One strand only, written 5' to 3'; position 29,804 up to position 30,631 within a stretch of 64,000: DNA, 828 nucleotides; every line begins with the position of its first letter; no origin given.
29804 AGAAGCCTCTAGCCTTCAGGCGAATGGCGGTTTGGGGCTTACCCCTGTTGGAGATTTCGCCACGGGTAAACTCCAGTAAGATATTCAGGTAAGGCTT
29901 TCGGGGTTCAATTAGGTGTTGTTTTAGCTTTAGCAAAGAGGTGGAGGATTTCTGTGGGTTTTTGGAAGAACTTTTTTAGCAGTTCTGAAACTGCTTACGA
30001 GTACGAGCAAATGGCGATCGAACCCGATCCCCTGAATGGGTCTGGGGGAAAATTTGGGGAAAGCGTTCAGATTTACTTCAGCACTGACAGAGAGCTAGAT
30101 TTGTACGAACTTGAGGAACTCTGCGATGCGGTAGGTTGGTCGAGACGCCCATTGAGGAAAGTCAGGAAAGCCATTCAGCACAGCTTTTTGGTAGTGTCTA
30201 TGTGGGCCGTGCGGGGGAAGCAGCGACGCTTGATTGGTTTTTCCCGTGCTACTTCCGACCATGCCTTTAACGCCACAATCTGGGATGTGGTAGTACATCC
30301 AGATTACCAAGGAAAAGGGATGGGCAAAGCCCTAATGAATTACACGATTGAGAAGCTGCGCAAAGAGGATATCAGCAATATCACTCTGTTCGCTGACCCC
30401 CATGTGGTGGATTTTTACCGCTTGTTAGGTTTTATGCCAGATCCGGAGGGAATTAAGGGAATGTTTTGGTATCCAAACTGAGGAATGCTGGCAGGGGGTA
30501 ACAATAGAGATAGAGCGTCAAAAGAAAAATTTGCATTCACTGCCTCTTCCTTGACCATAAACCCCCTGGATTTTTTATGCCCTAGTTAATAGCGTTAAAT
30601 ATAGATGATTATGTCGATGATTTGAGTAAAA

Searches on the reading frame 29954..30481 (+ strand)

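Call 60: search_protein_families(library=pfam, proteins=[window:29954-30481:+], max_evalue=0.000001)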
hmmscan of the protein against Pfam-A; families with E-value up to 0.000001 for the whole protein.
window:29954-30481:+ (175 aa): 4 families
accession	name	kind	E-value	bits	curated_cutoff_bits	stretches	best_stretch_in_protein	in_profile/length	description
PF00583.31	Acetyltransf_1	-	7.5e-16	58.9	20.7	1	49-160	3-116/116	Acetyltransferase (GNAT) family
PF13673.13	Acetyltransf_10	-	3.2e-12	47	23.6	1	89-162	38-109/128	Acetyltransferase (GNAT) domain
PF13508.13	Acetyltransf_7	-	3.9e-12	46.8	27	1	91-161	12-83/84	Acetyltransferase (GNAT) domain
PF13527.13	Acetyltransf_9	-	7.7e-07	29.6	25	0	107-160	73-124/127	Acetyltransferase (GNAT) domain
